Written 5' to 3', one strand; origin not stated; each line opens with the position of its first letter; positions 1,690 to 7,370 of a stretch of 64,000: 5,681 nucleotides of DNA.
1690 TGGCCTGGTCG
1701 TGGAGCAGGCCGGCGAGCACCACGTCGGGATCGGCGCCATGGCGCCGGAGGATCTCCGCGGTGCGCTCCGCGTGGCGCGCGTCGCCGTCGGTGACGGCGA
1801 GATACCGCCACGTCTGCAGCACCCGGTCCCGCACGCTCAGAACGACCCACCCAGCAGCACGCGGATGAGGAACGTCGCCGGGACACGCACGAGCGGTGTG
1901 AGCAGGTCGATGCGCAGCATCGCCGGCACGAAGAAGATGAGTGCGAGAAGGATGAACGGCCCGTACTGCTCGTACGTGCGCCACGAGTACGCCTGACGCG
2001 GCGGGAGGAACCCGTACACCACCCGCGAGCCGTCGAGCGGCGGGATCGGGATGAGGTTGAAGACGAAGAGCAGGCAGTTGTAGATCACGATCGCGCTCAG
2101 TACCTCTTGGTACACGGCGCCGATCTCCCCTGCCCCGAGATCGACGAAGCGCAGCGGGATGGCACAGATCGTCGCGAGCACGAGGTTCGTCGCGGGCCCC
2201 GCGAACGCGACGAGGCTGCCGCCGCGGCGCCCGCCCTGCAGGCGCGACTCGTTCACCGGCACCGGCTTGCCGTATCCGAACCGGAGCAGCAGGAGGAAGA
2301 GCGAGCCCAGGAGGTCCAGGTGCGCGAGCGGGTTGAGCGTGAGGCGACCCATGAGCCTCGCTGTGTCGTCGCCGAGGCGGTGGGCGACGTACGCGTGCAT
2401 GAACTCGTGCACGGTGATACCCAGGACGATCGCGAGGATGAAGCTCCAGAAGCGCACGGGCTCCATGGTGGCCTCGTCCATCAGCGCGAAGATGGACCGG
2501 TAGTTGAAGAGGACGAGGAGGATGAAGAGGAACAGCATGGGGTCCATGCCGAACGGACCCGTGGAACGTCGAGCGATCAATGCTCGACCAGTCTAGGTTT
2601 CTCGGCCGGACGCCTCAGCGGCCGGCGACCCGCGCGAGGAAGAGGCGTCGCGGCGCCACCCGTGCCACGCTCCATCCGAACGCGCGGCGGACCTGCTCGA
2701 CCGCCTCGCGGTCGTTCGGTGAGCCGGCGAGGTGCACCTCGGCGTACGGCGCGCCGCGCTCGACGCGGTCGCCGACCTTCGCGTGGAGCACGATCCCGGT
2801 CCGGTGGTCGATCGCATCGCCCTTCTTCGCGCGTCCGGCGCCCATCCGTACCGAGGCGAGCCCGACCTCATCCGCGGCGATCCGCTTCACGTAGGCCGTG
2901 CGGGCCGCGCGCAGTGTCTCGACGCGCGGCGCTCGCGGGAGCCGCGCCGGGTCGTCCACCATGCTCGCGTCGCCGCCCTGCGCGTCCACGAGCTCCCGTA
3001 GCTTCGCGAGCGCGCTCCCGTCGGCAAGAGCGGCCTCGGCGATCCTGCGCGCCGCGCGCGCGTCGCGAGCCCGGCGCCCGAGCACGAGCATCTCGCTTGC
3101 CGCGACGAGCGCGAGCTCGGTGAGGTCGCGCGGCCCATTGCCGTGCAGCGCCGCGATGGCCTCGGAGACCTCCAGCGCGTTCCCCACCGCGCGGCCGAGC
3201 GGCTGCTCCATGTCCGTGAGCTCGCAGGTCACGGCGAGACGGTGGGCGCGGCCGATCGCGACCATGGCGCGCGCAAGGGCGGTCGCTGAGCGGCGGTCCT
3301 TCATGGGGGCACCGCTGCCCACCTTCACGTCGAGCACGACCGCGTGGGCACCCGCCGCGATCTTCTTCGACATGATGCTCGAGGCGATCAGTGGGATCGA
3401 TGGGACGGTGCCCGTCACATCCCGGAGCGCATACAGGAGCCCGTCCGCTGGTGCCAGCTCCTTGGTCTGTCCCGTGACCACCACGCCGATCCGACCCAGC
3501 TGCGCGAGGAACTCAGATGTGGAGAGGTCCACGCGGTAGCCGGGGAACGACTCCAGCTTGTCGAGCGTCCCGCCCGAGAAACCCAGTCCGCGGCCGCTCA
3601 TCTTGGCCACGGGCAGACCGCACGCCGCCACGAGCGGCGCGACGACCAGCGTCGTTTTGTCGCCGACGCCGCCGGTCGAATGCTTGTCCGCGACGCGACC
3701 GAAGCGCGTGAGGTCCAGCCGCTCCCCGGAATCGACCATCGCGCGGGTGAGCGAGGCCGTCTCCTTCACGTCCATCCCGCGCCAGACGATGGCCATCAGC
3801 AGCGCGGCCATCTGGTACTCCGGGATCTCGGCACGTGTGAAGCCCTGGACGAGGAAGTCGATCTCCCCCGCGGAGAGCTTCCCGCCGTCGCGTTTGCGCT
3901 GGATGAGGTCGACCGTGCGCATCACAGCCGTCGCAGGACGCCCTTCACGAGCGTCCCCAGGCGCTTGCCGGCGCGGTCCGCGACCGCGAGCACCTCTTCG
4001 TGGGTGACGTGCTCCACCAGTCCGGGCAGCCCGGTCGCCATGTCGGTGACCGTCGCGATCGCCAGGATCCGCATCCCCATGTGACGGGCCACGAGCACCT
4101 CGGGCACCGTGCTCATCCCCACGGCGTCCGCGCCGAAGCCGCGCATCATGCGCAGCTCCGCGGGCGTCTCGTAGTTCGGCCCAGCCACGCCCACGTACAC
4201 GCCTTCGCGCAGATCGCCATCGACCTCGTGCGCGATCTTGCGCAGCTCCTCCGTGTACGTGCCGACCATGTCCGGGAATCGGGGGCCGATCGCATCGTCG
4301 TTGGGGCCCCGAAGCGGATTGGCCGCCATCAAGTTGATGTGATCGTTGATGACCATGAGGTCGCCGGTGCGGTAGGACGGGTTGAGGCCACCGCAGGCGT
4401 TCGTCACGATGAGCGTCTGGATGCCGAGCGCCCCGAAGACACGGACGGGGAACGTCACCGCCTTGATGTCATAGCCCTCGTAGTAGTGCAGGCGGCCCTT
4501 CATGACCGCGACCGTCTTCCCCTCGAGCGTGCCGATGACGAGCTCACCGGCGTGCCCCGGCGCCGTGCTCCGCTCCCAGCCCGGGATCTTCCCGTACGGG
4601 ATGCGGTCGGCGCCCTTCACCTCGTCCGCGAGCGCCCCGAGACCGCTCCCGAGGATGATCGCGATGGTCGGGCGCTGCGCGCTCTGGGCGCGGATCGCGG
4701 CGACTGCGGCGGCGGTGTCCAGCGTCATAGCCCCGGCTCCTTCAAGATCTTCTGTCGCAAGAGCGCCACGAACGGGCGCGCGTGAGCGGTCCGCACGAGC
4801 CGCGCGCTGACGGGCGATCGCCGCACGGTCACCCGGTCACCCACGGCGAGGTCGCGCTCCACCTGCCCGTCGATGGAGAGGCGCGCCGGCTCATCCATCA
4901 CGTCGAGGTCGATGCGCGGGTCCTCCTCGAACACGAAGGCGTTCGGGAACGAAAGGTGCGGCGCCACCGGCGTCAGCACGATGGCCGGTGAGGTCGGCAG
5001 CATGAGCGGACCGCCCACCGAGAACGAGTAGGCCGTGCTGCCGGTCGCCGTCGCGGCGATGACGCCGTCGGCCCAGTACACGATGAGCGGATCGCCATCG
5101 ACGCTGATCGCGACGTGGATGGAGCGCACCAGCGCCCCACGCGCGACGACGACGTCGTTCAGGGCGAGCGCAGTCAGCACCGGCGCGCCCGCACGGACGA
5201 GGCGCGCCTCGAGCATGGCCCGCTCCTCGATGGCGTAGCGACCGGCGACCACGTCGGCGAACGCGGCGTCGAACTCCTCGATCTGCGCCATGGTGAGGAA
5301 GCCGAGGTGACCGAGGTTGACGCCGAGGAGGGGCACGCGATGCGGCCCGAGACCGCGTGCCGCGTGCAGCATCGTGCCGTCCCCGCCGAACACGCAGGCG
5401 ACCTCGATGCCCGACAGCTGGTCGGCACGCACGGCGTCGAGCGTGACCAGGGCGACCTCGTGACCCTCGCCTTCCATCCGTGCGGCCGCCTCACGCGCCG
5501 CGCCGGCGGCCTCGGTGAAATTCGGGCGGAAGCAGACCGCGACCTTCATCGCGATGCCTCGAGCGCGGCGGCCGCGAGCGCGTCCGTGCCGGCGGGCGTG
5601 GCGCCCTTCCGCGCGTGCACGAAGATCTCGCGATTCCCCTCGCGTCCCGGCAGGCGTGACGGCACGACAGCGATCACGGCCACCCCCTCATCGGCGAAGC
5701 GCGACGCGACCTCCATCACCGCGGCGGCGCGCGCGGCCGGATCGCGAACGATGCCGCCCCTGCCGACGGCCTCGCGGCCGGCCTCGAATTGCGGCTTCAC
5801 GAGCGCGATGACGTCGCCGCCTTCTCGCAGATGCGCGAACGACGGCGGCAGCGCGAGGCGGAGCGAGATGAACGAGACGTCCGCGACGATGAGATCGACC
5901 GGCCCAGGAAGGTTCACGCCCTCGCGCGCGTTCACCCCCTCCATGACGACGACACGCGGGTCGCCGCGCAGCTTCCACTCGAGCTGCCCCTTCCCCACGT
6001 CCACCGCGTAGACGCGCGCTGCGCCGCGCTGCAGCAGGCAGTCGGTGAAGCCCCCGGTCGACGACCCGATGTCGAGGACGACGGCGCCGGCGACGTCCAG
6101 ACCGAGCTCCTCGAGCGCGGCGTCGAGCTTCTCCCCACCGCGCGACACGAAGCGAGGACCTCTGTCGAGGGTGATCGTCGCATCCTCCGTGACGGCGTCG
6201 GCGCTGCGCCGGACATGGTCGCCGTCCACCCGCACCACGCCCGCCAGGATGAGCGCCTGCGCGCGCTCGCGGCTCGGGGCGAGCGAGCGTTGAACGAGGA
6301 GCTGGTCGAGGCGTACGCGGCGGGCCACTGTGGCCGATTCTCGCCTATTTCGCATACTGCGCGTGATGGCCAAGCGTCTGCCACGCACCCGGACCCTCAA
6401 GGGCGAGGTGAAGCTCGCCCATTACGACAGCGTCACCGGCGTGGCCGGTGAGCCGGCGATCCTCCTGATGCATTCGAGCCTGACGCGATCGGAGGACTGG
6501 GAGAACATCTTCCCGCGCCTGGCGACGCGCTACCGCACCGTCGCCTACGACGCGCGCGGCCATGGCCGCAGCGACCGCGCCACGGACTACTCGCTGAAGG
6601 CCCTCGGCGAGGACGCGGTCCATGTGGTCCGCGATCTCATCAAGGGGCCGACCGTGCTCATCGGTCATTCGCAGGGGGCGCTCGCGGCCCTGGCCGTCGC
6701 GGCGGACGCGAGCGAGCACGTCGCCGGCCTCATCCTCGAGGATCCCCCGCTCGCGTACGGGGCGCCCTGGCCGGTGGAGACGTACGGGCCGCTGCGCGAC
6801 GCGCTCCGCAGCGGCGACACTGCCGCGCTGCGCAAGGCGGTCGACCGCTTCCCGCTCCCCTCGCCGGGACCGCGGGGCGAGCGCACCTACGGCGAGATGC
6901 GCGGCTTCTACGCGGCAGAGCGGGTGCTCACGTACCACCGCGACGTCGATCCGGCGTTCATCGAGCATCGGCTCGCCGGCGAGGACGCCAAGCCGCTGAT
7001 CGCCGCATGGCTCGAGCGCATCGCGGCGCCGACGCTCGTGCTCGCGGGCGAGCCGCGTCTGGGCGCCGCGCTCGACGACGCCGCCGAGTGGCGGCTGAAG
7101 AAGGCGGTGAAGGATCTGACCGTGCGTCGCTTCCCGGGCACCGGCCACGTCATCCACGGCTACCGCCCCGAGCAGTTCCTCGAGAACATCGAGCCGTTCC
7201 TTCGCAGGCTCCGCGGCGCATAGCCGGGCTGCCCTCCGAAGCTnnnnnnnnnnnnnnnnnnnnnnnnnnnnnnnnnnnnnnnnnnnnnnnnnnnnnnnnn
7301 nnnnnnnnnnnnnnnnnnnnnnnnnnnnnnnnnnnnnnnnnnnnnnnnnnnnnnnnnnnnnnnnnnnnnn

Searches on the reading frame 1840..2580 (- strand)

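Call 54: search_protein_families(library=pfam, proteins=[window:1840-2580:-], max_evalue=0.00001)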
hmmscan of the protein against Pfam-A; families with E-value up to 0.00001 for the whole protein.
window:1840-2580:- (247 aa): 1 family
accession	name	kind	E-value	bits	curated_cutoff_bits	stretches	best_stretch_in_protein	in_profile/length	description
PF02163.28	Peptidase_M50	-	1.1e-13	51.5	27.2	2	157-193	159-195/221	Peptidase family M50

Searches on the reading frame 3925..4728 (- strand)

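Call 54: search_protein_families(library=pfam, proteins=[window:3925-4728:-], max_evalue=0.00001)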
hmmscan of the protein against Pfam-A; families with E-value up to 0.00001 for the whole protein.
window:3925-4728:- (268 aa): 1 family
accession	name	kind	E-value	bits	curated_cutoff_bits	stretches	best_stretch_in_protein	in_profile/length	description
PF01048.26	PNP_UDP_1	-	1.1e-54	185.7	25.1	1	21-266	1-233/233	Phosphorylase superfamily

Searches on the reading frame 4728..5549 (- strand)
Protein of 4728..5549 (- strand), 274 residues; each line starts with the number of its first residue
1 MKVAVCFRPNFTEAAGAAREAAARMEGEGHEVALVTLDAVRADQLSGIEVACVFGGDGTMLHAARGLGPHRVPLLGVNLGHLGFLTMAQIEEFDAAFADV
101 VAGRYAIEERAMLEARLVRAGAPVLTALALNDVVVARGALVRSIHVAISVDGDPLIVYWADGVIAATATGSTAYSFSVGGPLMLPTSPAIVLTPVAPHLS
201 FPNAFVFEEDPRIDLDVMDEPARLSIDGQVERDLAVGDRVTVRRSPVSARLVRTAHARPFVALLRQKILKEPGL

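Call 54: search_protein_families(library=pfam, proteins=[window:4728-5549:-], max_evalue=0.00001)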
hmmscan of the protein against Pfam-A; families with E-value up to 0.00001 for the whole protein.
window:4728-5549:- (274 aa): 2 families
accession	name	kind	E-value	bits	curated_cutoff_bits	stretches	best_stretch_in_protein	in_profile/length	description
PF20143.4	NAD_kinase_C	-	6.2e-24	84.6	23.7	1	130-253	1-125/126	ATP-NAD kinase C-terminal domain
PF01513.26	NAD_kinase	-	3.3e-17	63.4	25.5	1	5-105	30-130/130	ATP-NAD kinase N-terminal domain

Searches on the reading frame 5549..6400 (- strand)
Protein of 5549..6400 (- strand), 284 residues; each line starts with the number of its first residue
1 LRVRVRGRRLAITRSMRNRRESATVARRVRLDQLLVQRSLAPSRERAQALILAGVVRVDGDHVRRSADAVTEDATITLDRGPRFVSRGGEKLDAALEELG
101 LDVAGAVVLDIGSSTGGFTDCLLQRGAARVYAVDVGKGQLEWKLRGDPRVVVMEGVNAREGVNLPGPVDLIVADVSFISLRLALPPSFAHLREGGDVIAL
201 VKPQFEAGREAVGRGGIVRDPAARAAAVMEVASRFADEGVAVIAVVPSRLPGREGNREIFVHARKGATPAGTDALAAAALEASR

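Call 54: search_protein_families(library=pfam, proteins=[window:5549-6400:-], max_evalue=0.00001)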
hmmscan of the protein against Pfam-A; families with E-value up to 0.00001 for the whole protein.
window:5549-6400:- (284 aa): 2 families
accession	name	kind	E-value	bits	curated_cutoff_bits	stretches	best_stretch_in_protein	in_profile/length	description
PF01728.25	FtsJ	-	2.3e-41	142.2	24.1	1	84-264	1-180/181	FtsJ-like methyltransferase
PF01479.30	S4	-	1.2e-08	34.9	22.8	1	29-75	1-47/48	S4 domain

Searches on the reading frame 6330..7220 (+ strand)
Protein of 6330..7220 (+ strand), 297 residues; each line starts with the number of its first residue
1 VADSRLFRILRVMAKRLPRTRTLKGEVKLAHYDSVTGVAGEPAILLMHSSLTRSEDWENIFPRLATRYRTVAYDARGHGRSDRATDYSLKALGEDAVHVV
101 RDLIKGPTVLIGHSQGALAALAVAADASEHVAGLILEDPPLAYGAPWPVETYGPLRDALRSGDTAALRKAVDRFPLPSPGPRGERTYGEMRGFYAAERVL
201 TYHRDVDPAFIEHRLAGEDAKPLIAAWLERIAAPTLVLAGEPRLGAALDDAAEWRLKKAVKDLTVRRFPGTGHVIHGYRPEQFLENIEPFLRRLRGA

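Call 54: search_protein_families(library=pfam, proteins=[window:6330-7220:+], max_evalue=0.00001)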
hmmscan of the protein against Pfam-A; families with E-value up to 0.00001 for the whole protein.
window:6330-7220:+ (297 aa): 3 families
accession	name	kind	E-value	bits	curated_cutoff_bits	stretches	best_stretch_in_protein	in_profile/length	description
PF12697.13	Abhydrolase_6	-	7.4e-22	79.5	26.3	1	44-284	1-215/217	Alpha/beta hydrolase family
PF00561.26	Abhydrolase_1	-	2.6e-21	76.9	25.8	1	42-277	1-242/245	alpha/beta hydrolase fold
PF12146.15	Hydrolase_4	-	4.2e-12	46.3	27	1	44-148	7-118/239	Serine aminopeptidase, S33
